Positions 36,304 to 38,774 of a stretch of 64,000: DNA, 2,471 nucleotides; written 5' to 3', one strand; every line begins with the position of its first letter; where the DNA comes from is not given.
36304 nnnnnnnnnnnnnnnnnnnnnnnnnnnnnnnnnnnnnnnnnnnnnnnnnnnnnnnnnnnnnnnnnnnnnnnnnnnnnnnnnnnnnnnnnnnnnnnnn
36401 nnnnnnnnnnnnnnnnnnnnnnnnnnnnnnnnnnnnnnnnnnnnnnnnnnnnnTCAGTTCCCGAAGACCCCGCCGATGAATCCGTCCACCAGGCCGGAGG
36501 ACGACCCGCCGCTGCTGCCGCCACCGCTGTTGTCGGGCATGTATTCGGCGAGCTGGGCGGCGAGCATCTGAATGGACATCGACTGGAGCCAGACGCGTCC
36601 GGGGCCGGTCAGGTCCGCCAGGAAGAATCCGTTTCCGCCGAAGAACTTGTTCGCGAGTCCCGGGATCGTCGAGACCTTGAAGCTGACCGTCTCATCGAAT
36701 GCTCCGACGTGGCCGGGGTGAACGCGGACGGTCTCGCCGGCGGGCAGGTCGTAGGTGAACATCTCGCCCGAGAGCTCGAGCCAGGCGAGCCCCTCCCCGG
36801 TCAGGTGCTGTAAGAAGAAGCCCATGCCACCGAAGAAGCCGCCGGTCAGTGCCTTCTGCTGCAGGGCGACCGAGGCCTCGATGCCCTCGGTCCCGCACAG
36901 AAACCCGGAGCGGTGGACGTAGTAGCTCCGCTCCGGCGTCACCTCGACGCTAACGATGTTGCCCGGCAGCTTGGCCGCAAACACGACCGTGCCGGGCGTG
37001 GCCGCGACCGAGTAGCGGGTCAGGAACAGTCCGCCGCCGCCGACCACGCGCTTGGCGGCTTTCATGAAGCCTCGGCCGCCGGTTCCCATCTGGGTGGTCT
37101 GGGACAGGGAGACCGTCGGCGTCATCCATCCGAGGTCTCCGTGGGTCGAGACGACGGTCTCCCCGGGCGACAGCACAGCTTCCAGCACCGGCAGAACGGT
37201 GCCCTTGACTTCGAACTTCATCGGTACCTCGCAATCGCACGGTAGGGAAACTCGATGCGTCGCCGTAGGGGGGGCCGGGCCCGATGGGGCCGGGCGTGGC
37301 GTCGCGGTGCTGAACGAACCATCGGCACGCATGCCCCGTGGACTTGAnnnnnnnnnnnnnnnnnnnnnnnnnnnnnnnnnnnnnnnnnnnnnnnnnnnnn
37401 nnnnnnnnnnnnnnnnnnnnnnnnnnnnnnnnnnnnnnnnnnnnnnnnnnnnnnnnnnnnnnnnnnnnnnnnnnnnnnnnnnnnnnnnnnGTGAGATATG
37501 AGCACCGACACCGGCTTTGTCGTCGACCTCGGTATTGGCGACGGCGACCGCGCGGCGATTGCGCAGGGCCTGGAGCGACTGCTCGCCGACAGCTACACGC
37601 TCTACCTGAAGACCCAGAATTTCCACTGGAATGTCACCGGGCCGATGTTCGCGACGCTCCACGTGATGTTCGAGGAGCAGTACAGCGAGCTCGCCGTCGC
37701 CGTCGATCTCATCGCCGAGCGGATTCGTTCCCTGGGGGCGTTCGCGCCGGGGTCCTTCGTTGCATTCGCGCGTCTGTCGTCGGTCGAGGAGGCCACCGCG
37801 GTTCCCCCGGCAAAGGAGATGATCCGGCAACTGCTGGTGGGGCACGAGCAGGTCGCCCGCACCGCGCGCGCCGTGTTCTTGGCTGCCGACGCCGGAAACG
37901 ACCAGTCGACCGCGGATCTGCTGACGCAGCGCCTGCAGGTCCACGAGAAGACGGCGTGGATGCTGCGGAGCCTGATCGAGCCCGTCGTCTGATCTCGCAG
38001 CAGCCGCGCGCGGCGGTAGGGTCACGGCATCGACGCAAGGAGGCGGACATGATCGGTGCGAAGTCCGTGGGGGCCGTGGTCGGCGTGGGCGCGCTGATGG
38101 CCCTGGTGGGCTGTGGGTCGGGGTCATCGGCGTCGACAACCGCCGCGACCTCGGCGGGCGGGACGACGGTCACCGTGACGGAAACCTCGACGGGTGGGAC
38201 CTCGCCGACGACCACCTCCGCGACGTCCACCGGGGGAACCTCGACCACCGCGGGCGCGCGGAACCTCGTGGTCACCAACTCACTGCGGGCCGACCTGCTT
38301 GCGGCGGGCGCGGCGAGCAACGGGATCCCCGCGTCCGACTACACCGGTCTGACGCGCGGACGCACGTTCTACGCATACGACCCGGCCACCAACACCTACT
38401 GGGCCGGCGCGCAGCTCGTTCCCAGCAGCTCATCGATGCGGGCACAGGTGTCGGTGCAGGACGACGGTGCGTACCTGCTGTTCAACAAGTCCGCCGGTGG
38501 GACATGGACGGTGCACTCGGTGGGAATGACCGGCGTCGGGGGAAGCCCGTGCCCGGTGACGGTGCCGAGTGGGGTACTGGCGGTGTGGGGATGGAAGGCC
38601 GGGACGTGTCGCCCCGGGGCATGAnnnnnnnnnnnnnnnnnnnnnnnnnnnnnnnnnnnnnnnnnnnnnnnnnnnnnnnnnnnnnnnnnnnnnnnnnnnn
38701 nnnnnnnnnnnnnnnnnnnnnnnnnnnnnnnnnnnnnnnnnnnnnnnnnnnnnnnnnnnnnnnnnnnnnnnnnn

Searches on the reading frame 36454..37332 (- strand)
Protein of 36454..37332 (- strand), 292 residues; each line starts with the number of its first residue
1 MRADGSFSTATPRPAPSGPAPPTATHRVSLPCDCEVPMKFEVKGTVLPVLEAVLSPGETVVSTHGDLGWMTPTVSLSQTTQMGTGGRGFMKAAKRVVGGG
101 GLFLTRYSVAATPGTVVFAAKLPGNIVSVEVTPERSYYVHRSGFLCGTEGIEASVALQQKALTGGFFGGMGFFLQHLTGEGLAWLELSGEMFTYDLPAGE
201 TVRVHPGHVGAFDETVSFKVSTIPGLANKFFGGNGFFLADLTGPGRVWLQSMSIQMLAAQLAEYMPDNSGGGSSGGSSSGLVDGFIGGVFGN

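Call 12: search_protein_families(library=pfam, proteins=[window:36454-37332:-], max_evalue=0.001)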
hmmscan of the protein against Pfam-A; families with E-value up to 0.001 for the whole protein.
window:36454-37332:- (292 aa): 1 family
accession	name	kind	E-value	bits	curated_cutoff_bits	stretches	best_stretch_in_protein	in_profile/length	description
PF01987.23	AIM24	-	1.4e-56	191.9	25.7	1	40-252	1-205/205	Mitochondrial biogenesis AIM24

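Call 83: list_cluster_members(proteins=[window:36457-37221:-, window:57270-58376:+, window:17576-18847:+, window:10223-11443:+, window:6820-9240:+])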
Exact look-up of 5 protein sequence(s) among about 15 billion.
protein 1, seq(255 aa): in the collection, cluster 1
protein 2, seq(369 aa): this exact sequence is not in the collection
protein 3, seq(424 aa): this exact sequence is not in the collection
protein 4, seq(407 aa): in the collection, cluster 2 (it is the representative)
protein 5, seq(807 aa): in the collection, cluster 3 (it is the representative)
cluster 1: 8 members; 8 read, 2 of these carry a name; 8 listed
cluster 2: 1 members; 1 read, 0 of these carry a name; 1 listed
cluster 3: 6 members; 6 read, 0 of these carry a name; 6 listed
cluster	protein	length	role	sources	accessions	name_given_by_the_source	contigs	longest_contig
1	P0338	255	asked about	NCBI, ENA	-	-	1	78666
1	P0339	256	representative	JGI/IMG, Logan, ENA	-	-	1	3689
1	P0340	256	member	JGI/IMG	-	uncharacterized protein (TIGR00266 family)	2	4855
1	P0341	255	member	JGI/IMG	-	uncharacterized protein (TIGR00266 family)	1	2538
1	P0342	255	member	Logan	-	-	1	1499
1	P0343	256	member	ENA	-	-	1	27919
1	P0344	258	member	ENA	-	-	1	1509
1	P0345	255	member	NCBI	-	-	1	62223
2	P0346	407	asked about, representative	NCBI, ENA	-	-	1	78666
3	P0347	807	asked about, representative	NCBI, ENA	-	-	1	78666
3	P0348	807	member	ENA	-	-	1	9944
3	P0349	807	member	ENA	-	-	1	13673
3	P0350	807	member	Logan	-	-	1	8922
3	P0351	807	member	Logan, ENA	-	-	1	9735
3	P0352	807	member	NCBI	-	-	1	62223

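Call 84: find_encoding_contigs(protein=P0345, flank=10000, max_places=3)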
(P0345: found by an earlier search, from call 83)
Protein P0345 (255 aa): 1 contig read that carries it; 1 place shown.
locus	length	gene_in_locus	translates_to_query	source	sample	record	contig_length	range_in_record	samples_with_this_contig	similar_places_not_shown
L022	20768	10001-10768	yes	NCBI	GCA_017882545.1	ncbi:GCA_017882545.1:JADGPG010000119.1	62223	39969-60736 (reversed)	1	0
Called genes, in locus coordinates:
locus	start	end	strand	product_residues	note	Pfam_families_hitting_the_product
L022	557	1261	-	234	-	PF03358:FMN_red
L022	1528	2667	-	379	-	PF00871:Acetate_kinase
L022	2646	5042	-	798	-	PF09364:XFP_N, PF03894:XFP, PF09363:XFP_C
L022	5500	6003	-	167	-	-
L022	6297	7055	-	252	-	PF00480:ROK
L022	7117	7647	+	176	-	-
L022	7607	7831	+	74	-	PF06348:DUF1059 (weak)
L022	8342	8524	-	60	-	-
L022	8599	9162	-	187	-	-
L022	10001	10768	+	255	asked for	PF01987:AIM24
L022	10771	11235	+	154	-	-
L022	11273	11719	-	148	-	PF04075:F420H2_quin_red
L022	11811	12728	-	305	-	PF01522:Polysacc_deac_1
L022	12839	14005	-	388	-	PF00999:Na_H_Exchanger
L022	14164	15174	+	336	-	PF04471:Mrr_cat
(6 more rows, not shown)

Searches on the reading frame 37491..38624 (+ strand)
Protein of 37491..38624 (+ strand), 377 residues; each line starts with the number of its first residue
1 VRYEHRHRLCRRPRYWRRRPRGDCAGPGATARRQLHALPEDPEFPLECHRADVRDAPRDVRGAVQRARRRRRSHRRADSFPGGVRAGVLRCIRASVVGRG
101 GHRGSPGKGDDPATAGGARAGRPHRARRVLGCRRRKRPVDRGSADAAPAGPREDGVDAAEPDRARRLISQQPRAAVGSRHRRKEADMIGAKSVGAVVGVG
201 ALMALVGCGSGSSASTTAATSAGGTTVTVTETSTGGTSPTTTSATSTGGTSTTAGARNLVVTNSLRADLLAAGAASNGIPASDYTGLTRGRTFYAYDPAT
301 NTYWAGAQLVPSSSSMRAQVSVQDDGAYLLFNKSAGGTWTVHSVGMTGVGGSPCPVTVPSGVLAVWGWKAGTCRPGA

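Call 12: search_protein_families(library=pfam, proteins=[window:37491-38624:+], max_evalue=0.001)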
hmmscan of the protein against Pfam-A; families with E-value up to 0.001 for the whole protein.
window:37491-38624:+ (377 aa): 0 families

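Call 65: search_protein_families(library=pfam, proteins=[window:37491-38624:+], max_evalue=5)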
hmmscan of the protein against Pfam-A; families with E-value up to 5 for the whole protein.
window:37491-38624:+ (377 aa): 1 family
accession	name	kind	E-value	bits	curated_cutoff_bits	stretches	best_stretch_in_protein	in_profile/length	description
PF25631.1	Inovirus_capsid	-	0.11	12.8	27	1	190-208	11-29/41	Inovirus capsid protein family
